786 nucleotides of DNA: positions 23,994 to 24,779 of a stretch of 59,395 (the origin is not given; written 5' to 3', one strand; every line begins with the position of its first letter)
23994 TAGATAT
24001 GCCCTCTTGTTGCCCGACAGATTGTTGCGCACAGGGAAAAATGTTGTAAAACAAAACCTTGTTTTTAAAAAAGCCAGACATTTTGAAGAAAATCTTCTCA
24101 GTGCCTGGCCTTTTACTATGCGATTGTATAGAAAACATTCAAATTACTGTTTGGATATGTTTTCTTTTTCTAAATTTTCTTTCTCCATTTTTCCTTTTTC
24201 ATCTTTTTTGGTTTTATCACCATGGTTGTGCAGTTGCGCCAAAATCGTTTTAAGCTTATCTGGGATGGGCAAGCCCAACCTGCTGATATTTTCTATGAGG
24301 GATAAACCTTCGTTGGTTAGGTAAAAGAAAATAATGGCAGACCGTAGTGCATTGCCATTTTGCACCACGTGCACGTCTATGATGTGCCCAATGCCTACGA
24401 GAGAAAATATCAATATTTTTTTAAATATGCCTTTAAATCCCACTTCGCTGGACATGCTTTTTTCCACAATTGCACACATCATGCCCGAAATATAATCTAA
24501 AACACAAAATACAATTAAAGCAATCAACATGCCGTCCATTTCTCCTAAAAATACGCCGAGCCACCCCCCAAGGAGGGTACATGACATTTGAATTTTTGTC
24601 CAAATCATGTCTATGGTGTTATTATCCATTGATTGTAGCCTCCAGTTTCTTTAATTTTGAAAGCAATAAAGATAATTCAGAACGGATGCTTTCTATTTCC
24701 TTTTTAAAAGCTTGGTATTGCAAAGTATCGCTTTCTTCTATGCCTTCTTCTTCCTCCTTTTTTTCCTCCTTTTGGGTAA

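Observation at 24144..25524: Orphan TcdE-type holin + leaderless NlpC/P60 hydrolase next to leaderless module proteins: candidate holin-dependent export or mother-cell lysis cassette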

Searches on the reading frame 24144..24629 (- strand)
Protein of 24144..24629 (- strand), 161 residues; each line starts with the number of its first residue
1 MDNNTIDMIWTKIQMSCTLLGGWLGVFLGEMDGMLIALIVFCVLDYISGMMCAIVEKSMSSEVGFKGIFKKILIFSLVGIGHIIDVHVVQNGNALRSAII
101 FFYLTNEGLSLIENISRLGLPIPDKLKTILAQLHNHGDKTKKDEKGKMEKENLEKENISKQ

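Call 3: search_protein_families(library=pfam, proteins=[window:24144-24629:-], max_evalue=0.01)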
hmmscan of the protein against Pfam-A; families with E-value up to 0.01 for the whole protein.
window:24144-24629:- (161 aa): 1 family
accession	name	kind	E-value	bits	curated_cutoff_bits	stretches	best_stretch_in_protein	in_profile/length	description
PF05105.17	Phage_holin_4_1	-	8.6e-40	135.9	22.2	1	23-135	2-116/116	Bacteriophage holin family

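Call 4: search_protein_families(library=phrogs, proteins=[window:24144-24629:-], max_evalue=0.001)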
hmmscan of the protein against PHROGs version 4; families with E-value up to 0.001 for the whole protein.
window:24144-24629:- (161 aa): 4 families
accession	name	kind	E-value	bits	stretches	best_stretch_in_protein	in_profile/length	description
phrog_199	-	lysis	4.1e-28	99.4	1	9-149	4-147/545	holin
phrog_21233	-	unknown function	1.2e-23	84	1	9-77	4-72/72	-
phrog_16802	-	unknown function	2e-21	76.6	1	77-146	1-70/74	-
phrog_32726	-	unknown function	1.9e-07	32.2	1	9-39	4-34/34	-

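Call 14: search_protein_families(library=ncbifam, proteins=[window:24144-24629:-], max_evalue=0.01)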
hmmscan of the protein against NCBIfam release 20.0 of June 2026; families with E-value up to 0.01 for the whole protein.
window:24144-24629:- (161 aa): 2 families
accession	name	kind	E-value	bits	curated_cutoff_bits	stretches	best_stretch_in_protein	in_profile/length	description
TIGR01593.1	holin_tox_secr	subfamily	5.5e-24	84.5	40.2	1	20-144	4-128/128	toxin secretion/phage lysis holin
NF035928.1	holin_1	subfamily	3.2e-07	30.8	150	1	36-136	10-116/117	bacteriophage holin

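Call 31: search_dna_similar(query=window:24144-24629:-, collection=phages, mode=protein, max_rows=15)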
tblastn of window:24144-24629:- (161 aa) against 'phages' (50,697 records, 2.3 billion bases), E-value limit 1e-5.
Records with a match: 345; places in all: 345; records where one place covers at least 80% of the query: 31.
Best place of each record, by identity: 60-80% 15; <60% 330.
By first word of the organism name: Streptococcus 96; Staphylococcus 76; Bacillus 59; Clostridium 19; Paenibacillus 16; phage 11; Geobacillus 7; Ruminococcus 6; Bacteriophage 6; Enterococcus 6; and 22 more.
By host as written in the record: Staphylococcus aureus 35; - 27; Streptococcus suis 11; Paenibacillus larvae 11; Bacillus cereus 9; Staphylococcus sp. 8; Clostridium_AQ innocuum DA664 6; Bacillus subtilis 6; and 160 more.
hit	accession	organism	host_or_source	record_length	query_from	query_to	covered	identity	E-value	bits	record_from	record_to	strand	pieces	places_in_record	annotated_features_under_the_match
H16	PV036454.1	Christensenellales phage IMGVR 15666929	Christensenellales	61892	1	136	84%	61.8%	1e-46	167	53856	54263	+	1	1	hypothetical protein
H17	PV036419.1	Christensenellales phage NatCom_6392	Christensenellales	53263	1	136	84%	60.3%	4e-45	162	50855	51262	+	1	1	hypothetical protein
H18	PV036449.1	phage NatCom_35866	human feces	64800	1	136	84%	59.6%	9e-41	150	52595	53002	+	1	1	holin | endolysin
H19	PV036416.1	phage NatCom_3357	human feces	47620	5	135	81%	61.1%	3e-38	143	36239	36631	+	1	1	holin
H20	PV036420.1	phage NatCom_9287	human feces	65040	2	136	84%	59.3%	6e-34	130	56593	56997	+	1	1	holin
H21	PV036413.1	Acutalibacteraceae phage NatCom_991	Acutalibacteraceae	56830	3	136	83%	59.7%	6e-35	133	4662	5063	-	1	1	holin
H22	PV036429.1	phage NatCom_19828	human feces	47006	2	136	84%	58.5%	2e-41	152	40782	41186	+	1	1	holin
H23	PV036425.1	Oscillospiraceae phage NatCom_11393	Oscillospiraceae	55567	2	136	84%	58.5%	1e-34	132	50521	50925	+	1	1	holin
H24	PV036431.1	Oscillospiraceae phage NatCom_21982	Oscillospiraceae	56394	1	136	84%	58.1%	9e-35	133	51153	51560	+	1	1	holin | hypothetical protein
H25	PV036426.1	Acutalibacteraceae phage NatCom_11578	Acutalibacteraceae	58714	3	136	83%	58.1%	2e-40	149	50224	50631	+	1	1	hypothetical protein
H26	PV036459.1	phage IMGVR 517045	human feces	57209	9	135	79%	60.6%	1e-30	121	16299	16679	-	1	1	hypothetical protein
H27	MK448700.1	Streptococcus phage Javan191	Streptococcus equi ERR066395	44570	10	135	78%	61.1%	1e-41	153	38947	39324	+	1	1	holin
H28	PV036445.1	Evtepia phage NatCom_42594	Evtepia sp. 900546255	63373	14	136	76%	61.8%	7e-36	136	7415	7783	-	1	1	hypothetical protein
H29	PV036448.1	phage NatCom_34192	human feces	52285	14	136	76%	61.8%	8e-36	136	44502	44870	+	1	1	hypothetical protein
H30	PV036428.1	phage NatCom_18656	human feces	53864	14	136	76%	61.8%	8e-36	136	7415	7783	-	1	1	hypothetical protein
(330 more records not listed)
